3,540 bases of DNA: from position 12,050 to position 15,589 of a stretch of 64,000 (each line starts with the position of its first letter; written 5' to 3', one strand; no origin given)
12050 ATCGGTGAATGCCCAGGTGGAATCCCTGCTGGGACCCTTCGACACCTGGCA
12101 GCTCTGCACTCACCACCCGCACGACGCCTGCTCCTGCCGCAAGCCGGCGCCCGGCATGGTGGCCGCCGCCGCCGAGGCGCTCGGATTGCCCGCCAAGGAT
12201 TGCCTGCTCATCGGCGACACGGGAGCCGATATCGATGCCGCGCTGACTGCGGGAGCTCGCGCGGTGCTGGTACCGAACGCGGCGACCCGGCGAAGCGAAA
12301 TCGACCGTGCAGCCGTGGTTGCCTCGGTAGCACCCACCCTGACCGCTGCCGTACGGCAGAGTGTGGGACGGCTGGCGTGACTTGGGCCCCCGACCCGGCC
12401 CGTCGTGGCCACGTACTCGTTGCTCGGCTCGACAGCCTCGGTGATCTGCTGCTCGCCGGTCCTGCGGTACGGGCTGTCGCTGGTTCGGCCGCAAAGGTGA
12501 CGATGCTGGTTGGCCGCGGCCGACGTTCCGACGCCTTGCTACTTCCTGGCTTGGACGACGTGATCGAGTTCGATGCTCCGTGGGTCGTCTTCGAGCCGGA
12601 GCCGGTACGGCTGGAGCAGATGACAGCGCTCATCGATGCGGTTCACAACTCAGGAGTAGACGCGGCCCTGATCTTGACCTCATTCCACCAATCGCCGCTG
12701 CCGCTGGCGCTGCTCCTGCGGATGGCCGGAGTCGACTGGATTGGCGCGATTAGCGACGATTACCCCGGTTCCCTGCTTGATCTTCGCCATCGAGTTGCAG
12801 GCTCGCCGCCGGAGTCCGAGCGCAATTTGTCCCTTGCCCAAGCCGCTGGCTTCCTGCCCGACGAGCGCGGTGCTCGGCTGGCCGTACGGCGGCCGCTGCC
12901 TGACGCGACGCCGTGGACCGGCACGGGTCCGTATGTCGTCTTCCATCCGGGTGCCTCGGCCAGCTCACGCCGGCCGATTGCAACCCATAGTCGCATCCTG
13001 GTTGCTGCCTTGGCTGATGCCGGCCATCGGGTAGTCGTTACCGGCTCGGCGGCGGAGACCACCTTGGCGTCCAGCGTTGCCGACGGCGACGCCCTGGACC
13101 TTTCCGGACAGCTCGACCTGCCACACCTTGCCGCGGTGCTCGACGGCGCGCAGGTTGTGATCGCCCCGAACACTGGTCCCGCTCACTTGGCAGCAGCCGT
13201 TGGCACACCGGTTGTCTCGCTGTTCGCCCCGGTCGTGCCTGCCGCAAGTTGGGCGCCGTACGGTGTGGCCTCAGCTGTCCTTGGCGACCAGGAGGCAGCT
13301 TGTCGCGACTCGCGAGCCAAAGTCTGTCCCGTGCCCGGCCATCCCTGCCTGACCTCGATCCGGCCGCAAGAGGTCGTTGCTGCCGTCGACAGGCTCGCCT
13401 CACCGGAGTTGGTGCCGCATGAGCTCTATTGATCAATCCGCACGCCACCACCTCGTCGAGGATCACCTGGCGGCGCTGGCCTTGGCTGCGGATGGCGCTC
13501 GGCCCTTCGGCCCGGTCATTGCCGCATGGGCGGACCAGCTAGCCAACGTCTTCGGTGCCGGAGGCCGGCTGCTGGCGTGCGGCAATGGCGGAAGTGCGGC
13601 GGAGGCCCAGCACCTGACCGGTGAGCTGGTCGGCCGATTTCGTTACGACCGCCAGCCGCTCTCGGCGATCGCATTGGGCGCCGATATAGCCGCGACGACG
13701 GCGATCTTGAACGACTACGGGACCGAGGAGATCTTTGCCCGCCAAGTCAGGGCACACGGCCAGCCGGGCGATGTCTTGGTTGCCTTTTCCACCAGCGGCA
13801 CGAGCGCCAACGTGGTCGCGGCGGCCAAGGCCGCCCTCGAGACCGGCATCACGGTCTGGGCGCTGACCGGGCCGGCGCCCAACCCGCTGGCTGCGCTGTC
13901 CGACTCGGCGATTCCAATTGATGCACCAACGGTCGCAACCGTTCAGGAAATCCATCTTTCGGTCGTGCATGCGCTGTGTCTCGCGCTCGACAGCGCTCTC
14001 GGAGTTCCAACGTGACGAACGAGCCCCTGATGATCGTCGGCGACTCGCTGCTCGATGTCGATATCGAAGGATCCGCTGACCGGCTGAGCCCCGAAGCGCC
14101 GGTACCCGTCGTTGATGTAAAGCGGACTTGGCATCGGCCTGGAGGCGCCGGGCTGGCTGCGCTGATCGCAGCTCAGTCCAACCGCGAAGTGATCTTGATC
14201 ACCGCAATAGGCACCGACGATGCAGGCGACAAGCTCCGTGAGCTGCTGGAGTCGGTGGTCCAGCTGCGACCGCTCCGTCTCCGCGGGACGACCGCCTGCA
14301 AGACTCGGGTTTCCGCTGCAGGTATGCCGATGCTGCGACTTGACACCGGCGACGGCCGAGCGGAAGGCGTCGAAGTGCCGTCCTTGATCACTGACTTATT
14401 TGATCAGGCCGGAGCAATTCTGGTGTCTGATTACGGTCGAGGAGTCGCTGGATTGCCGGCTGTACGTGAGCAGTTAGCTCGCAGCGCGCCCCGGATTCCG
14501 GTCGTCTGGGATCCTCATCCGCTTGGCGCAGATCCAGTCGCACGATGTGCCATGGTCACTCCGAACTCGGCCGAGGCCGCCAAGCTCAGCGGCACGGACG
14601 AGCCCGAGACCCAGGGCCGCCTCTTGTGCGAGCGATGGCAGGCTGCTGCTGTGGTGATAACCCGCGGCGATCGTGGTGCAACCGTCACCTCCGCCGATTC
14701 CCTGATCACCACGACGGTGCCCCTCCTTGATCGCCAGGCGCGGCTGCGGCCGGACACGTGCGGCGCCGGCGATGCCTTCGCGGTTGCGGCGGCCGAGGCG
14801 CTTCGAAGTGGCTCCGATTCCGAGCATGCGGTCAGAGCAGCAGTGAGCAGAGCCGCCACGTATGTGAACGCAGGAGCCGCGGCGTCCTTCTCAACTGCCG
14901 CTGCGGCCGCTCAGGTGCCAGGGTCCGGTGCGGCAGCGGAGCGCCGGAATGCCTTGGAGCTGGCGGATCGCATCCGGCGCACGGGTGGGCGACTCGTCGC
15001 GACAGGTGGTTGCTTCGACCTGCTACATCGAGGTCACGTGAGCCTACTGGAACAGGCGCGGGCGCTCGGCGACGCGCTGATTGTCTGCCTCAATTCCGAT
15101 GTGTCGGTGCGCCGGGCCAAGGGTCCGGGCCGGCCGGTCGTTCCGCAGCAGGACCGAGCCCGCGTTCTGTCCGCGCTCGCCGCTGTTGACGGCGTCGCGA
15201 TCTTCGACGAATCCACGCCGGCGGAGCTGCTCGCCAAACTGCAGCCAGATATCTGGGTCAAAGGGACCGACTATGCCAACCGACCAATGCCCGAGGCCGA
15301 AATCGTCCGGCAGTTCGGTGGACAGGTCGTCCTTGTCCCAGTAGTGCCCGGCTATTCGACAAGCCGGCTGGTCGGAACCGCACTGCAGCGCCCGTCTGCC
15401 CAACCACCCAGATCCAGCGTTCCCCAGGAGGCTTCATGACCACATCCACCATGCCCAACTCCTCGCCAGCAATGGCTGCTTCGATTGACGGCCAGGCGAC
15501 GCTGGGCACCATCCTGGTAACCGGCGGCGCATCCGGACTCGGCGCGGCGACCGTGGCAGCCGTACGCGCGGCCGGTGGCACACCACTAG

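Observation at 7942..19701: Complete NDP-heptose plus carbamoylation cluster in a monoderm actinobacterium: candidate undescribed glycoconjugate pathway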

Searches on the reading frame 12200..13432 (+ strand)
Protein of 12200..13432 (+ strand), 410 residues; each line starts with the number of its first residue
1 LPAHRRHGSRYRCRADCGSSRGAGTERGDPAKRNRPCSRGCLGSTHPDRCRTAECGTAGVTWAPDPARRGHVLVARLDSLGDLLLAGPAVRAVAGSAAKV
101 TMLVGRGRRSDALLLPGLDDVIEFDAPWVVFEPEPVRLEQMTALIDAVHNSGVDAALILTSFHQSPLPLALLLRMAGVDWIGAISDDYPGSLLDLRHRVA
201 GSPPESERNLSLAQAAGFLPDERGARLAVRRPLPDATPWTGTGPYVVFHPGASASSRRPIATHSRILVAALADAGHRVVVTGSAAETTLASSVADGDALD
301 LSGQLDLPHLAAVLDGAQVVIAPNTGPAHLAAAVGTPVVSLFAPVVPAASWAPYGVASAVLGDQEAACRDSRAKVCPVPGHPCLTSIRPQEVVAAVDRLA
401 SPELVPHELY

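Call 3: search_protein_families(library=pfam, proteins=[window:12200-13432:+])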
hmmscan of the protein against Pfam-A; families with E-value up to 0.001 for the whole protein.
window:12200-13432:+ (410 aa): 1 family
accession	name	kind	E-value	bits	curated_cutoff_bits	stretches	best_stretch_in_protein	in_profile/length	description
PF01075.23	Glyco_transf_9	-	6.3e-23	81.8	22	1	187-377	46-242/247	Glycosyltransferase family 9 (heptosyltransferase)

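Call 4: search_protein_families(library=ncbifam, proteins=[window:12200-13432:+])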
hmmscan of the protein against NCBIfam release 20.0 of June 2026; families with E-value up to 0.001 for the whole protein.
window:12200-13432:+ (410 aa): 6 families
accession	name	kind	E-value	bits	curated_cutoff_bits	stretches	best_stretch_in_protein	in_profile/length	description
TIGR02201.1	heptsyl_trn_III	equivalog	8.2e-16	58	170.2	1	222-361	163-304/344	putative lipopolysaccharide heptosyltransferase III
TIGR02193.1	heptsyl_trn_I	equivalog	1.7e-12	47.2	185.3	1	195-375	129-304/320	lipopolysaccharide heptosyltransferase I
TIGR02195.1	heptsyl_trn_II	equivalog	2.5e-11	43.3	134.6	1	244-399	175-337/339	lipopolysaccharide heptosyltransferase II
NF007742.0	PRK10422.1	equivalog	1.4e-10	40.5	467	1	245-399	185-342/352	lipopolysaccharide core heptosyltransferase RfaQ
NF008204.0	PRK10964.1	equivalog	1e-09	38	437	1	240-349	175-286/322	lipopolysaccharide heptosyltransferase RfaC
NF008162.0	PRK10916.1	equivalog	4.9e-06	26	569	1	243-350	180-295/348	ADP-heptose--LPS heptosyltransferase RfaF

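Call 40: search_solved_structures(query=window:12377-13432:+, max_evalue=0.01)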
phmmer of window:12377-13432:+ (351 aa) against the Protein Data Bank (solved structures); distinct sequences matched with E-value up to 0.01: 5.
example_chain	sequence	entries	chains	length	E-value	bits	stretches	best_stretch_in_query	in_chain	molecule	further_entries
6dfe_A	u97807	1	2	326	3.3e-11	46.2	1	74-290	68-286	ADP-heptose--LPS heptosyltransferase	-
2gt1_A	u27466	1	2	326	3.3e-11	46.2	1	74-290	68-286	Lipopolysaccharide heptosyltransferase-1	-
2h1f_A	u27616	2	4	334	3.5e-11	46.1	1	74-290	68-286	Lipopolysaccharide heptosyltransferase-1 | Lipopolysaccharide heptosyltransferase 1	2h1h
3tov_A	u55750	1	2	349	3.3e-05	26.5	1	188-340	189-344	Glycosyl transferase family 9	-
1psw_A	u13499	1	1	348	8.7e-05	25.1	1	184-290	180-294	ADP-HEPTOSE LPS HEPTOSYLTRANSFERASE II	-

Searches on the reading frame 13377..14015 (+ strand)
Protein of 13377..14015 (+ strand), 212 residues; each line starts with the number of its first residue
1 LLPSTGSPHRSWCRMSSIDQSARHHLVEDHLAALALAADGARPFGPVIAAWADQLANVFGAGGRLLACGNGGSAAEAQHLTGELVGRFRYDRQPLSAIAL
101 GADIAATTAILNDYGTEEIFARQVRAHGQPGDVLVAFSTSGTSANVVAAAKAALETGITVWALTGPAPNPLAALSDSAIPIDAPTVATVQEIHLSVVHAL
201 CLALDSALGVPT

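Call 3: search_protein_families(library=pfam, proteins=[window:13377-14015:+])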
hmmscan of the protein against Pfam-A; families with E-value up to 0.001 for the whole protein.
window:13377-14015:+ (212 aa): 2 families
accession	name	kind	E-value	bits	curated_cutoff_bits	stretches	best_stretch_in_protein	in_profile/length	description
PF13580.11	SIS_2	-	9.2e-26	90.9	27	1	48-165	21-138/138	SIS domain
PF01380.27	SIS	-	2e-08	34.6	25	1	104-187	27-110/131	SIS domain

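Call 4: search_protein_families(library=ncbifam, proteins=[window:13377-14015:+])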
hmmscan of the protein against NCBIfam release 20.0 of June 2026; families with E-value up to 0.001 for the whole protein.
window:13377-14015:+ (212 aa): 16 families
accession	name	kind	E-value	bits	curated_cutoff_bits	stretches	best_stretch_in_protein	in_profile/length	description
NF010546.0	PRK13936.1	equivalog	5.5e-51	173.1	276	1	33-208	14-192/197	phosphoheptose isomerase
TIGR00441.1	gmhA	equivalog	3e-47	160.5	209.45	1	54-202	3-151/154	D-sedoheptulose 7-phosphate isomerase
NF010547.0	PRK13938.1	equivalog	2.3e-37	128.6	320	1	50-211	33-194/196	D-sedoheptulose 7-phosphate isomerase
NF001628.0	PRK00414.1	equivalog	4.9e-36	124.2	265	1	50-204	32-186/192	D-sedoheptulose 7-phosphate isomerase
NF008138.0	PRK10886.1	equivalog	2.5e-34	118.7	352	1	47-208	26-190/196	DnaA initiator-associating protein DiaA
NF003915.0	PRK05441.1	subfamily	1.8e-09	37.1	168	1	17-183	17-184/300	N-acetylmuramic acid 6-phosphate etherase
TIGR03127.2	RuMP_HxlB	equivalog_domain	1.5e-08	34.7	160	1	129-187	71-129/178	6-phospho-3-hexuloisomerase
NF009222.0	PRK12570.1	subfamily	4e-08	32.5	255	1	43-180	50-188/307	N-acetylmuramic acid 6-phosphate etherase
NF002805.0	PRK02947.1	subfamily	1.2e-05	24.6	135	1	51-165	29-142/247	sugar isomerase domain-containing protein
NF008458.0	PRK11337.1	equivalog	2.4e-05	23.5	378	1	129-184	187-242/293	MurR/RpiR family transcriptional regulator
NF010701.0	PRK14101.1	equivalog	7.1e-05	21.2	920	1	129-190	514-574/638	bifunctional transcriptional regulator/glucokinase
NF041755.1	RuMP_HxlAB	equivalog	8.7e-05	21.6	500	1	129-185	287-343/391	bifunctional 3-hexulose-6-phosphate synthase/6-phospho-3-hexuloisomerase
NF046059.1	NagB_SO3506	equivalog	0.00012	21.5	430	1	132-189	88-145/330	glucosamine-6-phosphate deaminase NagB-II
NF008590.0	PRK11557.1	equivalog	0.0002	20.9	355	1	129-178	178-227/282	MurR/RpiR family transcriptional regulator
NF012026.0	PRK15482.1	equivalog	0.00038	20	408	1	129-177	181-229/285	HTH-type transcriptional regulator MurR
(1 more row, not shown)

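Call 49: search_solved_structures(query=window:13377-14015:+, max_evalue=1e-10, show_alignments=2)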
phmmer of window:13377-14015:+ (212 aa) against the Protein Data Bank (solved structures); distinct sequences matched with E-value up to 1e-10: 15.
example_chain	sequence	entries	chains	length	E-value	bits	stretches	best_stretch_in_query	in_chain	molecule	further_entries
5i01_A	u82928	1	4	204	8.2e-41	143.5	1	53-208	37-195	Phosphoheptose isomerase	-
1x92_A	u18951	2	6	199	9.5e-38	133.5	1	46-207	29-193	PHOSPHOHEPTOSE ISOMERASE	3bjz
1tk9_A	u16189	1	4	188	1.9e-35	126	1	49-206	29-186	Phosphoheptose isomerase 1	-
5by2_A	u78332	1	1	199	5.8e-35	124.4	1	44-208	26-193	Phosphoheptose isomerase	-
2xbl_A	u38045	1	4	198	7.2e-35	124.1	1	50-205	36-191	PHOSPHOHEPTOSE ISOMERASE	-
2x3y_A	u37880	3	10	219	9.5e-35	123.7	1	50-205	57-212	PHOSPHOHEPTOSE ISOMERASE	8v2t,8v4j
5ltz_A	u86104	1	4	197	1.9e-34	122.7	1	50-205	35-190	Phosphoheptose isomerase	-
5lu5_A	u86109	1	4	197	1.9e-34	122.7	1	50-205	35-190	Phosphoheptose isomerase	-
5lu7_A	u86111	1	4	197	2.2e-34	122.5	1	50-205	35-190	Phosphoheptose isomerase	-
5lu6_A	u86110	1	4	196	9.5e-34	120.4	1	50-205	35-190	Phosphoheptose isomerase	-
3trj_A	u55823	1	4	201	1.1e-32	116.9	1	38-208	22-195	Phosphoheptose isomerase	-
2i22_A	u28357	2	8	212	5.5e-32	114.7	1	52-204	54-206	Phosphoheptose isomerase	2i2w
4u6n_A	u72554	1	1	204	6.4e-31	111.2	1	46-208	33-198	DnaA initiator-associating protein DiaA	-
2yva_A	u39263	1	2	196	9.4e-31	110.6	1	48-208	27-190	DnaA initiator-associating protein diaA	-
1x94_A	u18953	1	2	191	2.9e-28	102.5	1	48-204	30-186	putative Phosphoheptose isomerase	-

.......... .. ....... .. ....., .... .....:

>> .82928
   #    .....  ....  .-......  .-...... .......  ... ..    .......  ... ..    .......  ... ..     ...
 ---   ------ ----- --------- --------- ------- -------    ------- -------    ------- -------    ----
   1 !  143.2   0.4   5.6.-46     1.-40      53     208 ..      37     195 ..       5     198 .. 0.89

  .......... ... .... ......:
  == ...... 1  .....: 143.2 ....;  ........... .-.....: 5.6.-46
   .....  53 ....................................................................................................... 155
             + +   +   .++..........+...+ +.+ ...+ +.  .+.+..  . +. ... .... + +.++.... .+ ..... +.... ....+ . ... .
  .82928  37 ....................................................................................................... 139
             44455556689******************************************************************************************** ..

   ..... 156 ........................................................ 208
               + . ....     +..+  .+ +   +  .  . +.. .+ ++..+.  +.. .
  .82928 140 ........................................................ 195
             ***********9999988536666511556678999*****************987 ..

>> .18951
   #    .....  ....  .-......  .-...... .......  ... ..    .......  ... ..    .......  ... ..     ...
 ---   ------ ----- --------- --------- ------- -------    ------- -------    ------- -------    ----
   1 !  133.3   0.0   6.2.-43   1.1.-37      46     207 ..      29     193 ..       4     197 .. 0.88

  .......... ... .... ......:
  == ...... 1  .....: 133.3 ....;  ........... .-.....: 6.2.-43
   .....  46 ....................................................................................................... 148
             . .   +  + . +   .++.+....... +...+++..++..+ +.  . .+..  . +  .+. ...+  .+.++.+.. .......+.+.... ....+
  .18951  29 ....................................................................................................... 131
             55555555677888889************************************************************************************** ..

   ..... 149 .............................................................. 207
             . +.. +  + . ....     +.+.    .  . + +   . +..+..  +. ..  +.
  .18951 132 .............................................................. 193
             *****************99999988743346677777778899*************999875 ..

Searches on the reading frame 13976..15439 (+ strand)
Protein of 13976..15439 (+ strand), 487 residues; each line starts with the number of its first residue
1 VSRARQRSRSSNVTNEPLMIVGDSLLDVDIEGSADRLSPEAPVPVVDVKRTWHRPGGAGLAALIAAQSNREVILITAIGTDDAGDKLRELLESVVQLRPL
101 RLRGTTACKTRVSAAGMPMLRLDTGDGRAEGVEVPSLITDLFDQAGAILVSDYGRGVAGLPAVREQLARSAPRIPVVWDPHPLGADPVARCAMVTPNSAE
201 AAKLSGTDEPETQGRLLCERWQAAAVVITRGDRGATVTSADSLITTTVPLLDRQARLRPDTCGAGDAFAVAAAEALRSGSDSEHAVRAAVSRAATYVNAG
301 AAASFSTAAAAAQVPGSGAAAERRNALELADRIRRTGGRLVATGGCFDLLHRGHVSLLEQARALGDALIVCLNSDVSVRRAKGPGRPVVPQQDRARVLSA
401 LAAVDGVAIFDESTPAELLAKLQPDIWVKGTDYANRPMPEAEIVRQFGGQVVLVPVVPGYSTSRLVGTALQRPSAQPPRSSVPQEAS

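Call 3: search_protein_families(library=pfam, proteins=[window:13976-15439:+])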
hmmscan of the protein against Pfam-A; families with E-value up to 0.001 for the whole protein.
window:13976-15439:+ (487 aa): 3 families
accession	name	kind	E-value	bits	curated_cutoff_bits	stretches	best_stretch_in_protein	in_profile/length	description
PF01467.32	CTP_transf_like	-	1.9e-19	70.6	21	1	343-437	2-94/133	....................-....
PF00294.29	PfkB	-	3.6e-19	69.7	25.8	1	20-303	6-296/302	pfkB family carbohydrate kinase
PF08543.17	Phos_pyr_kin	-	1.5e-08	34.8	27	1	190-304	119-235/246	Phosphomethylpyrimidine kinase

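Call 4: search_protein_families(library=ncbifam, proteins=[window:13976-15439:+])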
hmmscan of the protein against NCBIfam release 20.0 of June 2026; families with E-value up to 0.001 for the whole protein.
window:13976-15439:+ (487 aa): 17 families
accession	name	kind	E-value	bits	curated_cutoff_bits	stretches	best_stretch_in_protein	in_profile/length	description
NF008454.0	PRK11316.1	equivalog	6.2e-83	279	521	1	12-468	7-470/475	bifunctional D-glycero-beta-D-manno-heptose-7-phosphate kinase/D-glycero-beta-D-manno-heptose 1-phosphate adenylyltransferase HldE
TIGR02199.1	rfaE_dom_II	equivalog_domain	5.1e-54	182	181.5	1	329-468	2-141/144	D-glycero-beta-D-manno-heptose 1-phosphate adenylyltransferase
TIGR02198.1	rfaE_dom_I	equivalog_domain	9.3e-40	136.7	345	1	12-299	4-299/315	D-glycero-beta-D-manno-heptose-7-phosphate kinase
TIGR00125.1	cyt_tran_rel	domain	2.8e-16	59.4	27.7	1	341-405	2-63/65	adenylyltransferase/cytidyltransferase family protein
TIGR02152.1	D_ribokin_bact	equivalog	3.5e-15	56.1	299.65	1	174-307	155-292/298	ribokinase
NF001985.0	PRK00777.1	subfamily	1.8e-09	37.9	104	1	341-400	7-64/157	pantetheine-phosphate adenylyltransferase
TIGR03168.1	1-PFK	subfamily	1.4e-08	34.1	216.4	1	182-298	168-283/305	hexose kinase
NF008353.0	PRK11142.1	equivalog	1.5e-08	34.5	341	1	56-304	39-292/307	ribokinase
TIGR01518.1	g3p_cytidyltrns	equivalog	1.9e-08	34.4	165.4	1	342-435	2-94/125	glycerol-3-phosphate cytidylyltransferase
TIGR03828.1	pfkB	equivalog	6.5e-08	32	292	1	189-299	175-284/305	1-phosphofructokinase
TIGR00097.1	HMP-P_kinase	equivalog_domain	3.8e-06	26.4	204.95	1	191-296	128-237/254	bifunctional hydroxymethylpyrimidine kinase/phosphomethylpyrimidine kinase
NF002250.0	PRK01170.1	subfamily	5.7e-06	26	489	1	341-398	3-57/322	bifunctional pantetheine-phosphate adenylyltransferase/NTP phosphatase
TIGR04382.1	myo_inos_iolC_N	equivalog_domain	7.6e-06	25.4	300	1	191-304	189-297/309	5-dehydro-2-deoxygluconokinase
NF041124.1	CoaD_Thcocales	equivalog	3.2e-05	23.9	290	1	339-406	5-71/156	phosphopantetheine adenylyltransferase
NF006957.1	PRK09434.1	equivalog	0.00014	21.5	450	1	191-305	180-288/302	fructokinase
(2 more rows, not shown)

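Call 51: search_solved_structures(query=window:13976-15439:+, max_evalue=0.00001, show_alignments=0)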
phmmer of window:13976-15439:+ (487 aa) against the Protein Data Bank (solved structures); distinct sequences matched with E-value up to 0.00001: 7.
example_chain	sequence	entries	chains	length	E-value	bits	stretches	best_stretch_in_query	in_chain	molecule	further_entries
5x9q_A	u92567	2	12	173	6.2e-31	110.8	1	337-466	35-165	Putative cytidylyltransferase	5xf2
4e84_A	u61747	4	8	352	1.5e-19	73.3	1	16-295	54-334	D-beta-D-heptose 7-phosphate kinase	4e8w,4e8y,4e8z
3elb_A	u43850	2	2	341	2e-19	72.9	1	342-470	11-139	Ethanolamine-phosphate cytidylyltransferase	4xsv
5x3d_A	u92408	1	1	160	2.8e-09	39.5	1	340-467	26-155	Phosphoenolpyruvate phosphomutase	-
3glv_A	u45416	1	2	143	3.4e-09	39.2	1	339-447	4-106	Lipopolysaccharide core biosynthesis protein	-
1coz_A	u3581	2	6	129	8.9e-07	31.2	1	341-434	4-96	PROTEIN (GLYCEROL-3-PHOSPHATE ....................) | glycerol-3-phosphate cytidylyltransferase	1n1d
2b7l_A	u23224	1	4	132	2.1e-06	30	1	341-433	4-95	glycerol-3-phosphate cytidylyltransferase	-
